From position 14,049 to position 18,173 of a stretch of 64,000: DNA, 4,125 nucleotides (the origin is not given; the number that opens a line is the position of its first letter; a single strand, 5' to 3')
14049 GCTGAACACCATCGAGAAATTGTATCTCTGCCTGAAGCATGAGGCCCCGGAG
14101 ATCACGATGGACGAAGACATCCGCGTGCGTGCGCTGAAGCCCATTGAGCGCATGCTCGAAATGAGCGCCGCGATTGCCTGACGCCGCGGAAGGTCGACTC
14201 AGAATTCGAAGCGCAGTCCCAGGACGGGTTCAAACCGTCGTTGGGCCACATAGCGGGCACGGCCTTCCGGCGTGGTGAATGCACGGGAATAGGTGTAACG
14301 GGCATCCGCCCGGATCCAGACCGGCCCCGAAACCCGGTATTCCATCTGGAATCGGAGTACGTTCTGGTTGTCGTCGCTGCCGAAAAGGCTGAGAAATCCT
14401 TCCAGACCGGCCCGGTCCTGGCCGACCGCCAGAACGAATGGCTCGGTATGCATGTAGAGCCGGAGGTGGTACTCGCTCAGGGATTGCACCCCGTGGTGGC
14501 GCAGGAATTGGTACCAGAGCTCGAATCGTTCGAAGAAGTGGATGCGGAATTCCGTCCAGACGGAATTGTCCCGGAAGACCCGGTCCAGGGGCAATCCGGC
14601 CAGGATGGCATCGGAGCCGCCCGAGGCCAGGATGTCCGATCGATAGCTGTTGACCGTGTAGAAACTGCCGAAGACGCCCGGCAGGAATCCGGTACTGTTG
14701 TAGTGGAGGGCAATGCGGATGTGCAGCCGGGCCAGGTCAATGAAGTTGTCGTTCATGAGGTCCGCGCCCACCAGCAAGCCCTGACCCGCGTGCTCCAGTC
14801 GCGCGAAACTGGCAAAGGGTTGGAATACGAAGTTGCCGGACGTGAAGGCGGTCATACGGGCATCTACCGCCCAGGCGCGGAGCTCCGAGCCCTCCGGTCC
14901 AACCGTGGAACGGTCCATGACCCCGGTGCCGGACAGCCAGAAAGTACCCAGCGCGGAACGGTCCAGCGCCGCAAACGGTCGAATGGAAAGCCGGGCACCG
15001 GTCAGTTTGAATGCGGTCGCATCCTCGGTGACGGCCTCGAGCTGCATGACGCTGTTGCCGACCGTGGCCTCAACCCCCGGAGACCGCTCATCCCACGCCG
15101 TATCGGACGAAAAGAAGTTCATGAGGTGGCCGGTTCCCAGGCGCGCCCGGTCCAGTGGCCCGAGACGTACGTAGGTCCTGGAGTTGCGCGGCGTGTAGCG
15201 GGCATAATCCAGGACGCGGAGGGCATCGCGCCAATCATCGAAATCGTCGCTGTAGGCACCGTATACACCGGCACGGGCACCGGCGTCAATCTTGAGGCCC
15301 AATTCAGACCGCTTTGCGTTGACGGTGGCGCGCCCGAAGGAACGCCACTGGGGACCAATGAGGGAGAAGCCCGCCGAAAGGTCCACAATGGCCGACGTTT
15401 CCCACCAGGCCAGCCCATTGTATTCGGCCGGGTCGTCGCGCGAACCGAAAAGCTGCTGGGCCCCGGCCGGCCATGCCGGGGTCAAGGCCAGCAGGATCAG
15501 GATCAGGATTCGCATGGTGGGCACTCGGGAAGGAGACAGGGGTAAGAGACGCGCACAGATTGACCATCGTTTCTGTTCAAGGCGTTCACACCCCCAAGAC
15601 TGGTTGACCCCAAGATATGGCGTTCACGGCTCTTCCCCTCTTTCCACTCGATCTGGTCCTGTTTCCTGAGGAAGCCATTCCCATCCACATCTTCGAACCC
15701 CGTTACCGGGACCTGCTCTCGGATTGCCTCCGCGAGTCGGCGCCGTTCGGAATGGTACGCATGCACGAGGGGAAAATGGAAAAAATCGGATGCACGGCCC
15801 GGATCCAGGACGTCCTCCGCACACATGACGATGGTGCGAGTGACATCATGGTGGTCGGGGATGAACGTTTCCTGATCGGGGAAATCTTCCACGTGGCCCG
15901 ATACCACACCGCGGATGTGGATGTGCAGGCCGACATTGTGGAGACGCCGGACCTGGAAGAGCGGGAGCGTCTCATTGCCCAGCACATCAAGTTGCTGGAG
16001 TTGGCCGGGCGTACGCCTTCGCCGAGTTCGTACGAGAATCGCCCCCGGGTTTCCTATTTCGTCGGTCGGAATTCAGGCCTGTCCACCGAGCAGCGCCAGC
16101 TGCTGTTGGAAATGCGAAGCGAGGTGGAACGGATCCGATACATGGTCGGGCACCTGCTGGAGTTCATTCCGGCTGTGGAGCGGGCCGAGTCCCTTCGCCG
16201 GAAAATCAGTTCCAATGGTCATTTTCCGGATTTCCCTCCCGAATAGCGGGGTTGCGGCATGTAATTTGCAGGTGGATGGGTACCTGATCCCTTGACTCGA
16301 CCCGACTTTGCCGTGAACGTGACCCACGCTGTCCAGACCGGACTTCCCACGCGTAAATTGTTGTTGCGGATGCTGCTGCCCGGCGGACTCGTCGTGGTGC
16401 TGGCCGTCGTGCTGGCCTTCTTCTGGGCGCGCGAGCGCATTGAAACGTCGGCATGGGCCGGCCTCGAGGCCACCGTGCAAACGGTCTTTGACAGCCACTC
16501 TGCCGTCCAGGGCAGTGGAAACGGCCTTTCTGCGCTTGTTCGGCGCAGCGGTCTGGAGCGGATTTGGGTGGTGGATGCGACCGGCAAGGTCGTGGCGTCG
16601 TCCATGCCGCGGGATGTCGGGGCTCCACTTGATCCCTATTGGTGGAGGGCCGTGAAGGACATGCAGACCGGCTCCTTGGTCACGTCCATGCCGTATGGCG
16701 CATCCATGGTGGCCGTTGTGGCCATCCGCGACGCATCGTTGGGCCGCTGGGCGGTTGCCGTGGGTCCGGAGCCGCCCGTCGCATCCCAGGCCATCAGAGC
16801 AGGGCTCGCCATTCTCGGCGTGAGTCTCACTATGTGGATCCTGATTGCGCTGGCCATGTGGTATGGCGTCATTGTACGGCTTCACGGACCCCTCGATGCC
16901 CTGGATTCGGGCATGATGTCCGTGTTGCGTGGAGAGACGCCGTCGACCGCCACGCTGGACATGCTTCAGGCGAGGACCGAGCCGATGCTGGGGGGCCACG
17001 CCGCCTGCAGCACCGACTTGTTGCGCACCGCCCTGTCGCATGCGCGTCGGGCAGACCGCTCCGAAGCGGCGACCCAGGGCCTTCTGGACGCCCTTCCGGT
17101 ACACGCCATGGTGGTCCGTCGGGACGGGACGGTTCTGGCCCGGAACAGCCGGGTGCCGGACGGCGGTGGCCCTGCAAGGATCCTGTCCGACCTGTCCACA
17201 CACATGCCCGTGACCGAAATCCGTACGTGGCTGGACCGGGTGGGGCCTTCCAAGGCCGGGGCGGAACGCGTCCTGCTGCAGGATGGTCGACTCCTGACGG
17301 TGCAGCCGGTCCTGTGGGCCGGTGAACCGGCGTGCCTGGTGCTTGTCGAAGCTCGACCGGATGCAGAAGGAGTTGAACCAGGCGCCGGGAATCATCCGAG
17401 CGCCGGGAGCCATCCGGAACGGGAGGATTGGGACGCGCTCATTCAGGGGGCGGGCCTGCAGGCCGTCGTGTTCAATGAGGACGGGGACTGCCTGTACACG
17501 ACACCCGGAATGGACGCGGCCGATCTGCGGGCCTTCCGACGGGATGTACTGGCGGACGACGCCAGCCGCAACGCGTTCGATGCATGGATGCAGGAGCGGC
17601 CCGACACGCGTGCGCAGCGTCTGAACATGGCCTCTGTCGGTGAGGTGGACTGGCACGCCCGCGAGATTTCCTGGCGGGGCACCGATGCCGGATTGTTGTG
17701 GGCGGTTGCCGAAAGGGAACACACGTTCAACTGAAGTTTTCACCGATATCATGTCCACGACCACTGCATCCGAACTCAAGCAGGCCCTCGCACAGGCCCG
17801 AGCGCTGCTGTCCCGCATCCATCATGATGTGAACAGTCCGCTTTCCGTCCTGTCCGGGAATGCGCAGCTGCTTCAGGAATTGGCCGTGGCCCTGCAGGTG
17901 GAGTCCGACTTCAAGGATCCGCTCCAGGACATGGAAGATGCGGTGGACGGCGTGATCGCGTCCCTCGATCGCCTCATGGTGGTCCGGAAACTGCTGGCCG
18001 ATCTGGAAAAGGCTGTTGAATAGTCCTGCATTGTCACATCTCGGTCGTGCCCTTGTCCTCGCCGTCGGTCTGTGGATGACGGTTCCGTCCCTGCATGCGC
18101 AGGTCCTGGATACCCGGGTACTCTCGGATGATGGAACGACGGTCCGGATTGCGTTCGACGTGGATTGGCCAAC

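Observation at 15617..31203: Extended porU-porV operon with non-canonical partners: possible undescribed T9SS accessory module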

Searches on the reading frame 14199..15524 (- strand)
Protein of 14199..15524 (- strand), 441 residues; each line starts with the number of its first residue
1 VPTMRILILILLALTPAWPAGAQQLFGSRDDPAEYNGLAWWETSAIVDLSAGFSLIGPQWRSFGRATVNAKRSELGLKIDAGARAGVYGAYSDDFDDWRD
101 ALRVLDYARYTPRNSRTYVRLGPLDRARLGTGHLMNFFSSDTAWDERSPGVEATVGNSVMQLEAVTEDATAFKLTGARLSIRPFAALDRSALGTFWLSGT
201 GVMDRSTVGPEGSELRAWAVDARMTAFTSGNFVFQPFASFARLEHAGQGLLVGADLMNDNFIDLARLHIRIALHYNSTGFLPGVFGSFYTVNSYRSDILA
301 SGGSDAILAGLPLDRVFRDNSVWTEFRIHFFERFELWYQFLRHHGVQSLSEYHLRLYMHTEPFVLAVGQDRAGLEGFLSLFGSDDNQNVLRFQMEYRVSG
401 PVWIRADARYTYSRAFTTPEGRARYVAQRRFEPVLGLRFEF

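Call 3: search_protein_families(library=pfam, proteins=[window:14199-15524:-], max_evalue=0.01)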
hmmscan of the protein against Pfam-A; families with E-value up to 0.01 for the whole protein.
window:14199-15524:- (441 aa): 0 families

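Call 4: search_protein_families(library=ncbifam, proteins=[window:14199-15524:-], max_evalue=0.01)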
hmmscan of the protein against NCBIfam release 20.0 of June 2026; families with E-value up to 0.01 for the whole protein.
window:14199-15524:- (441 aa): 0 families

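Call 60: search_solved_structures(query=A3, max_evalue=10)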
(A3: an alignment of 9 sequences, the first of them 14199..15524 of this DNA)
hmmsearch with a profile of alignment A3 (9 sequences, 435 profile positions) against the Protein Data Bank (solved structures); distinct sequences matched with E-value up to 10: 5.
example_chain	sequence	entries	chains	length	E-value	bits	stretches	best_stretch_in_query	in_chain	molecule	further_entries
9v45_A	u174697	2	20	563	0.1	14.4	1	14-53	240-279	Glycinin G4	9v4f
6czs_A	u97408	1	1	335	0.19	13.5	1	319-391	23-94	Pro-cathepsin H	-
6czk_A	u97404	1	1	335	0.19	13.5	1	319-391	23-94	Pro-cathepsin H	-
1od5_A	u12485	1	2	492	0.25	13.1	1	14-53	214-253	GLYCININ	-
2d5f_A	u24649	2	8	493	0.25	13.1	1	14-53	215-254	glycinin A3B4 subunit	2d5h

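Call 62: search_protein_families(library=pfam, alignment_id=A3, max_evalue=1)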
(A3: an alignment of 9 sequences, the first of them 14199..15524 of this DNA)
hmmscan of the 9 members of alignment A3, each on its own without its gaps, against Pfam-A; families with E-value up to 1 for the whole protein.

A. member 1, window:14199-15524:- (441 aa): 1 family
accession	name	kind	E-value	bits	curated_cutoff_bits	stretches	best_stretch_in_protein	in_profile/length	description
PF15595.11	Imm51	-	0.012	15.9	29.8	1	51-99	31-79/104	Immunity protein 51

B. families by the number of members that match (of 9 scanned): 2 families
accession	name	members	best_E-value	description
PF15595.11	Imm51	1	0.012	Immunity protein 51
PF15597.11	Imm59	1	0.024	Immunity protein 59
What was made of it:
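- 14199..15515 (-): g0: 438-441 aa exported protein, probably an outer-membrane barrel, transcribed divergently. Its membership of the module is doubtful. No Pfam, NCBIfam or PDB match (calls 3, 4, 60, 62).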

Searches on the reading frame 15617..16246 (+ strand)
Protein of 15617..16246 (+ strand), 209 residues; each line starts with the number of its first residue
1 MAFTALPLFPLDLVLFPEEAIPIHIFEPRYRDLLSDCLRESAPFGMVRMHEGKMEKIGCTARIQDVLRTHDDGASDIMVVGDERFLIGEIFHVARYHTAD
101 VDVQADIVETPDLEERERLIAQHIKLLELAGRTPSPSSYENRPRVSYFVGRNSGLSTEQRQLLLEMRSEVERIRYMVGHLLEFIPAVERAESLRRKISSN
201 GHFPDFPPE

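Call 3: search_protein_families(library=pfam, proteins=[window:15617-16246:+], max_evalue=0.01)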
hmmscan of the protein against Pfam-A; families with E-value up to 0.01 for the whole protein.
window:15617-16246:+ (209 aa): 1 family
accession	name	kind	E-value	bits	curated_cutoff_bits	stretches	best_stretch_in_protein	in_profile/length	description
PF02190.22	LON_substr_bdg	-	2.1e-23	83.7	28.7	1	6-180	2-198/200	ATP-dependent protease La (LON) substrate-binding domain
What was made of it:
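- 15617..16246 (+): g1: cytoplasmic protein made only of a LON N-terminal (substrate-binding) domain. PF02190, 83.7 bits (call 3).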

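Call 4: search_protein_families(library=ncbifam, proteins=[window:15617-16246:+], max_evalue=0.01)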
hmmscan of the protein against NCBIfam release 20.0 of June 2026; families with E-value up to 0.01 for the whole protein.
window:15617-16246:+ (209 aa): 0 families

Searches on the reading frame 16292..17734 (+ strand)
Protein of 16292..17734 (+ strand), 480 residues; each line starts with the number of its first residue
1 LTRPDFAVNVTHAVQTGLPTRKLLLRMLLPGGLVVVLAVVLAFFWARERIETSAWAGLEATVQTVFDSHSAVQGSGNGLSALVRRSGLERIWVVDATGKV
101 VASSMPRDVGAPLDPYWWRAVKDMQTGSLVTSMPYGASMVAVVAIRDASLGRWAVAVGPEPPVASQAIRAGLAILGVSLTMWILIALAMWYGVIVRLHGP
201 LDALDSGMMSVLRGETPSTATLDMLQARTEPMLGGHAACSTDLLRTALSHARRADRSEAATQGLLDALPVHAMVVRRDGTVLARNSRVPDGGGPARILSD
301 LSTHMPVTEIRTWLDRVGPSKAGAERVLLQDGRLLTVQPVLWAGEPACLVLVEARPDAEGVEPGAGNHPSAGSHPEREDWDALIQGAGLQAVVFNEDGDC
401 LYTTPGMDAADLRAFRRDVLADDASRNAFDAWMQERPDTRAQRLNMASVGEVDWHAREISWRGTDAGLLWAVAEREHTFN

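Call 3: search_protein_families(library=pfam, proteins=[window:16292-17734:+], max_evalue=0.01)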
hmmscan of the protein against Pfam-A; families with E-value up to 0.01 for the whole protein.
window:16292-17734:+ (480 aa): 0 families

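Call 4: search_protein_families(library=ncbifam, proteins=[window:16292-17734:+], max_evalue=0.01)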
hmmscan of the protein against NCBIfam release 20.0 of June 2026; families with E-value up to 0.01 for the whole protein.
window:16292-17734:+ (480 aa): 0 families

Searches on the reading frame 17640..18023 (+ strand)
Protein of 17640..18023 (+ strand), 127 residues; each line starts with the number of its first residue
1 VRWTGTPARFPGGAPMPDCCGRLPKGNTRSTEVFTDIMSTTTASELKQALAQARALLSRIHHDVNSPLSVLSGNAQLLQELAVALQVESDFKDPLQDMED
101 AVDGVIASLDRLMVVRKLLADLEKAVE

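Call 3: search_protein_families(library=pfam, proteins=[window:17640-18023:+], max_evalue=0.01)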
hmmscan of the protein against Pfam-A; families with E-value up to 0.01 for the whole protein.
window:17640-18023:+ (127 aa): 1 family
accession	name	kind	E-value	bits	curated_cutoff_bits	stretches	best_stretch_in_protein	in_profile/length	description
PF00512.31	HisKA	-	7.4e-06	26.4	26.9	1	54-112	3-50/66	His Kinase A (phospho-acceptor) domain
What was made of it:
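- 17751..18023 (+): g3: 90-aa DHp-like helical protein with an H-box and no catalytic ATPase domain. HisKA, 26.4 bits against a 26.9 cutoff (call 3).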

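Call 4: search_protein_families(library=ncbifam, proteins=[window:17640-18023:+], max_evalue=0.01)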
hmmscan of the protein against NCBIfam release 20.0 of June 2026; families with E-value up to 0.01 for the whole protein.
window:17640-18023:+ (127 aa): 2 families
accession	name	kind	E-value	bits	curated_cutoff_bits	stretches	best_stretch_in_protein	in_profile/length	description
NF041728.1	BPSL0761_fam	subfamily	0.0091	16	35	0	41-78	2-39/55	BPSL0761 family protein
NF041593.1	histid_kinase_PdhS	equivalog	0.0096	13.8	2000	0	40-120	789-869/1041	cell-division control histidine kinase PdhS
